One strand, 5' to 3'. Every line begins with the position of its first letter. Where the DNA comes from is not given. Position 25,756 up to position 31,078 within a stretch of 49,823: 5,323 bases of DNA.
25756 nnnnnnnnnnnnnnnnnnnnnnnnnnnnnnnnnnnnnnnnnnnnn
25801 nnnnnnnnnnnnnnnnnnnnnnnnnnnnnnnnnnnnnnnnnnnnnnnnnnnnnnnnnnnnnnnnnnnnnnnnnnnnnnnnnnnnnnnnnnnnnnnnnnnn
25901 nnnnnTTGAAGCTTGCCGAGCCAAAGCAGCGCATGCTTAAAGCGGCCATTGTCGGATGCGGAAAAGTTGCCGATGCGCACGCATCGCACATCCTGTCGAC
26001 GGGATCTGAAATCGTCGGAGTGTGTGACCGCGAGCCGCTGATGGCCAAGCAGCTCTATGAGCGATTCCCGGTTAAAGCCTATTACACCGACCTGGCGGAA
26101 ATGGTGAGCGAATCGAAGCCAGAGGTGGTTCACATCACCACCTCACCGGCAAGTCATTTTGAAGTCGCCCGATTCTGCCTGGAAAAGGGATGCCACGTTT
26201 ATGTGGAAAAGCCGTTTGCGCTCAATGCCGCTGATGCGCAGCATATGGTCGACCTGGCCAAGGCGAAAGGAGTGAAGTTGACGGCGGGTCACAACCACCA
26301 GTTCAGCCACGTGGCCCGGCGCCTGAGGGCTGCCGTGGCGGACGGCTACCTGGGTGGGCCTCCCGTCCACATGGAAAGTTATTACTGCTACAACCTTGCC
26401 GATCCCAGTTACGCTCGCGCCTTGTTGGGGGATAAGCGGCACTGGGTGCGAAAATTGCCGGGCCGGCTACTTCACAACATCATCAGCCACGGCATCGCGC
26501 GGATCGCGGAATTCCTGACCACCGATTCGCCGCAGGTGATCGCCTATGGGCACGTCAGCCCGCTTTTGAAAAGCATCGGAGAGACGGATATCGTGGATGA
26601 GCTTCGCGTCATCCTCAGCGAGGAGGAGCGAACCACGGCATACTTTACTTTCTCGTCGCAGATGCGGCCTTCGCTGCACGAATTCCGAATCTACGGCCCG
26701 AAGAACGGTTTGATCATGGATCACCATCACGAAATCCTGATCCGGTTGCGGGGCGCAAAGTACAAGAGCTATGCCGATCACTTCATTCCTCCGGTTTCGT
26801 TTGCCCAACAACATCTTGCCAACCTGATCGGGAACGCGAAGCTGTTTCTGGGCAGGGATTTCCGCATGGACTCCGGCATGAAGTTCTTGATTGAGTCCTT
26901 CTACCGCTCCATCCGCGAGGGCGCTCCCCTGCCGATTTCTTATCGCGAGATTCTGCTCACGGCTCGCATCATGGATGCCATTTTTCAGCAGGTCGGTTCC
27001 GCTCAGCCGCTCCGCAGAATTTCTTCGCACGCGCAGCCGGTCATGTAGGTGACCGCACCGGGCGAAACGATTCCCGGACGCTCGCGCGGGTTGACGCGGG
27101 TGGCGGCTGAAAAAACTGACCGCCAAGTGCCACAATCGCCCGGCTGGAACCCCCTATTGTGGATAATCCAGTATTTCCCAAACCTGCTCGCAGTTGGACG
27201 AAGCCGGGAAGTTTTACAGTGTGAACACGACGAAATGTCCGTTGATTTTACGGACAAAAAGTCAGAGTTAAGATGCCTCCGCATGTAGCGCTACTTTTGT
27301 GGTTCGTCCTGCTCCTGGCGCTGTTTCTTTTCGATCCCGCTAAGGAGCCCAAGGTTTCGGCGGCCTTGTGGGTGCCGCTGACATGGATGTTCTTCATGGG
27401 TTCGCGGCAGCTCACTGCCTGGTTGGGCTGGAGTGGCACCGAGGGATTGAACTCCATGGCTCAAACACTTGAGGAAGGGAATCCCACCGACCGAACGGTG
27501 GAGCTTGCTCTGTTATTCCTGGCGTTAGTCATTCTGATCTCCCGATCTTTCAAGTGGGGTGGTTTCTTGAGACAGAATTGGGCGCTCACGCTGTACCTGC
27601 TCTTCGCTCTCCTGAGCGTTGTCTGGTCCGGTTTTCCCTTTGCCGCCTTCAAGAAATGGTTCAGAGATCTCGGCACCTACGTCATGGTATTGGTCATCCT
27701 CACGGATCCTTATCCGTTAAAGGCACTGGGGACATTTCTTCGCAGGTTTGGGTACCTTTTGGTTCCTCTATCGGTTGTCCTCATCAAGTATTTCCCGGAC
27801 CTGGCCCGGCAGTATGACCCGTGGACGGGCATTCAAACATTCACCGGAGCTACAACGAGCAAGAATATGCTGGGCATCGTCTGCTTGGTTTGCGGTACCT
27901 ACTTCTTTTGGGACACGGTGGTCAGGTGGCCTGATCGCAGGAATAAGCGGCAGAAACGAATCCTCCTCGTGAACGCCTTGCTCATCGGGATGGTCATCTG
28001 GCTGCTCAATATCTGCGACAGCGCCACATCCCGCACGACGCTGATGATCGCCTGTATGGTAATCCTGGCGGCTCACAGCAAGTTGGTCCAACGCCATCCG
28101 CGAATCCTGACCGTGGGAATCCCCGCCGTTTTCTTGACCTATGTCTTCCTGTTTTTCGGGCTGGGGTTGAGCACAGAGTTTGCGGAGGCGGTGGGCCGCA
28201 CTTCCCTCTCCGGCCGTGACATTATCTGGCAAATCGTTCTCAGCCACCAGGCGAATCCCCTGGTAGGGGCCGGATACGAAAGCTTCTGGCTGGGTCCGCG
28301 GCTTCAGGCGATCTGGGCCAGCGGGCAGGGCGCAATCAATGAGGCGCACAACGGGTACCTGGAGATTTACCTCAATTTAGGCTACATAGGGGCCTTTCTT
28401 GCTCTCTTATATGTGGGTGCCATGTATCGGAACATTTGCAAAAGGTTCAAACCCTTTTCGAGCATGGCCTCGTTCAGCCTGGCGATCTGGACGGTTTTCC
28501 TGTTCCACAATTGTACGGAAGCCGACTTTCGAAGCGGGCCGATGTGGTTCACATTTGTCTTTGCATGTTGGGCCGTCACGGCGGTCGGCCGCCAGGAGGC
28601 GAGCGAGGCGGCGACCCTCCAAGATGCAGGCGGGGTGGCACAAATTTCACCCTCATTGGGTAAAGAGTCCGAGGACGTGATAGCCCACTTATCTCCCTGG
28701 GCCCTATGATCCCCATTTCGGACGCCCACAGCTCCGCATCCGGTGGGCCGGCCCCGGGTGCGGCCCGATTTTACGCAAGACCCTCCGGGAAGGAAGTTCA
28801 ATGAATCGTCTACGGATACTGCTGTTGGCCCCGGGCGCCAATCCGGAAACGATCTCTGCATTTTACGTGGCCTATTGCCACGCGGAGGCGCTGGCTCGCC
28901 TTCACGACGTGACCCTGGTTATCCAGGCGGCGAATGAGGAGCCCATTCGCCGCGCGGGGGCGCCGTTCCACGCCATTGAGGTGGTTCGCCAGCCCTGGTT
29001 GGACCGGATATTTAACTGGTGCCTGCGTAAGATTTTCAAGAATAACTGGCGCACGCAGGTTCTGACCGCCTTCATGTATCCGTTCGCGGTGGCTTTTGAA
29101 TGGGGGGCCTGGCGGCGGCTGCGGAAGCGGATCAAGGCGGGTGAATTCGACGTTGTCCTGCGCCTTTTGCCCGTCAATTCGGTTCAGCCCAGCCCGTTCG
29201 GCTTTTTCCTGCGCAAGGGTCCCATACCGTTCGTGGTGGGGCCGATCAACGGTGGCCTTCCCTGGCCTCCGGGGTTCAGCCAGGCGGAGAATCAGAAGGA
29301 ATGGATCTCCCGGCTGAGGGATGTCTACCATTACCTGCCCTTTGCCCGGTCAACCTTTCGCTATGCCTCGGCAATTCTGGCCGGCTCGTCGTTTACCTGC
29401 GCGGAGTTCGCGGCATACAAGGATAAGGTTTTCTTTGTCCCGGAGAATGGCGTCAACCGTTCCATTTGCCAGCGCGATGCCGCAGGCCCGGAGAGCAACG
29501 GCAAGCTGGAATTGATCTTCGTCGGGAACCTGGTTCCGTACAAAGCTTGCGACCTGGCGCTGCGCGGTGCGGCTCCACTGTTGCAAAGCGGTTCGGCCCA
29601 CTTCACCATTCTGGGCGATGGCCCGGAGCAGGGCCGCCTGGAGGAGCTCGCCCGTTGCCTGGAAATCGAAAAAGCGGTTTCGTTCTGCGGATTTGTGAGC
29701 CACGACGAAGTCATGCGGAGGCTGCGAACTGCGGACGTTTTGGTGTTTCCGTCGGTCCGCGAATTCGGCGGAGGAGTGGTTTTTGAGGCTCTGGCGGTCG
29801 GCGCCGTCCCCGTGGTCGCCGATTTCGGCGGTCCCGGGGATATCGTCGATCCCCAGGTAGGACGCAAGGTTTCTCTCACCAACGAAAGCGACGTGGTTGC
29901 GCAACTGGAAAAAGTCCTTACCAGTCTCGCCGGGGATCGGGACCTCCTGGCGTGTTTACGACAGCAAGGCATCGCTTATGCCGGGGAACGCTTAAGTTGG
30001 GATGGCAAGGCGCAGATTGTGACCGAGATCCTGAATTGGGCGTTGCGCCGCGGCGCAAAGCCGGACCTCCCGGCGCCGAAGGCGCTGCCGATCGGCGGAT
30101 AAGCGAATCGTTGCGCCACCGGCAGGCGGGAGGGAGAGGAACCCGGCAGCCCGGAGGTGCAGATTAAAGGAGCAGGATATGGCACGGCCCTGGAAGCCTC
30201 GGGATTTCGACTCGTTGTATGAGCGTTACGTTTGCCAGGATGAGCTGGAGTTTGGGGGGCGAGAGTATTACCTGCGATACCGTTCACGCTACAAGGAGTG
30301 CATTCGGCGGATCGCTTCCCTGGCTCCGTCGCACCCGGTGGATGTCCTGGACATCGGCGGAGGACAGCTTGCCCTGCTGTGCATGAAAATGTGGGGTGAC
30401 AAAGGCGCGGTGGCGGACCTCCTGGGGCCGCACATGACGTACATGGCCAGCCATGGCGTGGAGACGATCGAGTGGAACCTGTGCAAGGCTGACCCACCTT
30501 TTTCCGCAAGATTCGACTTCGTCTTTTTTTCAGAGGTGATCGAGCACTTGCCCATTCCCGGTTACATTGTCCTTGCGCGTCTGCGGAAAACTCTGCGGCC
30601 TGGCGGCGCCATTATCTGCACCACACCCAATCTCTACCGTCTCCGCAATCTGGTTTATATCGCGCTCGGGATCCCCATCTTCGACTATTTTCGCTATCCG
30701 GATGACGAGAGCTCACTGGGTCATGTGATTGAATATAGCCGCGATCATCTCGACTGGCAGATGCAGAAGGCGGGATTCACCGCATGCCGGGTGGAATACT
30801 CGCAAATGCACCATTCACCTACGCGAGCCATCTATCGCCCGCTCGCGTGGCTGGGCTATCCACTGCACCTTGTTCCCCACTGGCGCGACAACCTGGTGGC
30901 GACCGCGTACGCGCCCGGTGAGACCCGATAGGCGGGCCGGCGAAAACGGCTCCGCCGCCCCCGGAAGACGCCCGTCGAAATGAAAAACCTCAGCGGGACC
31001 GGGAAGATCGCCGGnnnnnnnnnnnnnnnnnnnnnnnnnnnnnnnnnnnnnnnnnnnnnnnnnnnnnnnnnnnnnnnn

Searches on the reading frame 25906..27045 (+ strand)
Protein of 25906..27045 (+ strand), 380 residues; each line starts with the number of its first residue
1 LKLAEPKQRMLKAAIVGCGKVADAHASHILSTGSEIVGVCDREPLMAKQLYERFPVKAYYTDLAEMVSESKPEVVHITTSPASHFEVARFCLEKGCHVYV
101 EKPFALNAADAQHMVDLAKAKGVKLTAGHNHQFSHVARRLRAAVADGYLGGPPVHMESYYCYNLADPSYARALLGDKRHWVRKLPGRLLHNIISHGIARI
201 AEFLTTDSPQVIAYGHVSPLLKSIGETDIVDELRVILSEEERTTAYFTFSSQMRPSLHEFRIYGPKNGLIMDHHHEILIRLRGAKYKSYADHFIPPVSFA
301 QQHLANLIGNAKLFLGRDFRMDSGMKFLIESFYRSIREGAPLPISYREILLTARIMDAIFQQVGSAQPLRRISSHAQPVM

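Call 14: search_protein_families(library=pfam, proteins=[window:25906-27045:+], max_evalue=0.001)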
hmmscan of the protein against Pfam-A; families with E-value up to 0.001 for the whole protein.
window:25906-27045:+ (380 aa): 4 families
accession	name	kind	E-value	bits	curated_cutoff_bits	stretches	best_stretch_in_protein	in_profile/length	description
PF01408.29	GFO_IDH_MocA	-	2.5e-27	96.4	24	1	12-129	2-120/120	Oxidoreductase family, NAD-binding Rossmann fold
PF03447.22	NAD_binding_3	-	1.9e-07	32.2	24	1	17-125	1-113/116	Homoserine dehydrogenase, NAD binding domain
PF03807.23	F420_oxidored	-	1.5e-05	25.9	21.6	1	13-88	2-76/94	NADP oxidoreductase coenzyme F420-dependent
PF01488.26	Shikimate_DH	-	0.00015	22.3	24.3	1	9-71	11-74/138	Shikimate / quinate 5-dehydrogenase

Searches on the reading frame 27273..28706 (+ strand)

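Call 14: search_protein_families(library=pfam, proteins=[window:27273-28706:+], max_evalue=0.001)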
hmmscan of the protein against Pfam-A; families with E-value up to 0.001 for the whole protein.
window:27273-28706:+ (478 aa): 1 family
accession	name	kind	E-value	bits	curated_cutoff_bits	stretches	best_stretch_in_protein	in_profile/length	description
PF04932.20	Wzy_C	-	1.6e-07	31.6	31.7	1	251-377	13-148/149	O-Antigen ligase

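Call 61: search_protein_families(library=ncbifam, proteins=[window:27273-28706:+], max_evalue=0.00001)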
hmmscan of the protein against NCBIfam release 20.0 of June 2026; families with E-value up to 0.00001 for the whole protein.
window:27273-28706:+ (478 aa): 0 families

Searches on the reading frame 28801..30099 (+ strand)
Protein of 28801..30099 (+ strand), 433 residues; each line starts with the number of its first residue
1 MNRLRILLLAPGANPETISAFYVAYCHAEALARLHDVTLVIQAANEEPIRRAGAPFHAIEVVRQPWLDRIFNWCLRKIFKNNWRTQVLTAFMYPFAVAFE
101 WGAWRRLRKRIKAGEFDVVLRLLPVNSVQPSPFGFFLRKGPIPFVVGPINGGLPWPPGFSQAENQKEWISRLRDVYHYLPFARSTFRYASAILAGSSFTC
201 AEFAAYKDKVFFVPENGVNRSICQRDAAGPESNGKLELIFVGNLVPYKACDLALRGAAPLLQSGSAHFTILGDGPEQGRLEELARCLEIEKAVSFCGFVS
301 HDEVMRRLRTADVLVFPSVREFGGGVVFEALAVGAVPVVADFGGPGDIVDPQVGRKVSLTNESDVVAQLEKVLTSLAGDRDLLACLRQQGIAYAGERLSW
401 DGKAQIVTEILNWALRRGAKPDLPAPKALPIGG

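Call 14: search_protein_families(library=pfam, proteins=[window:28801-30099:+], max_evalue=0.001)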
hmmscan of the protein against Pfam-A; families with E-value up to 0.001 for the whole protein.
window:28801-30099:+ (433 aa): 4 families
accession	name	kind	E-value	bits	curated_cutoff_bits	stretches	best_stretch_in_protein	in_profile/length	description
PF00534.26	Glycos_transf_1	-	2.6e-24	86.1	26.4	1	231-374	11-157/172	Glycosyl transferases group 1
PF13692.12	Glyco_trans_1_4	-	4.5e-22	79.3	27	1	237-373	3-140/142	Glycosyl transferases group 1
PF20706.3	GT4-conflict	-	1.8e-06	27.7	26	1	227-340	189-310/385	Family 4 Glycosyltransferase in conflict systems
PF13439.12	Glyco_transf_4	-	1.5e-05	25.6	28.5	1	25-219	9-167/170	Glycosyltransferase Family 4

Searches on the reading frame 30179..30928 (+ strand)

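Call 14: search_protein_families(library=pfam, proteins=[window:30179-30928:+], max_evalue=0.001)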
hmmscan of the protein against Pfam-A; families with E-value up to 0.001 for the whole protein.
window:30179-30928:+ (250 aa): 2 families
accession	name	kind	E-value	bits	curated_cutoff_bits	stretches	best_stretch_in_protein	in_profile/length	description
PF13489.12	Methyltransf_23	-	5.4e-13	49.4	27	1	37-201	5-160/164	Methyltransferase domain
PF08241.18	Methyltransf_11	-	0.00078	20.5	21.2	0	97-147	44-95/95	Methyltransferase domain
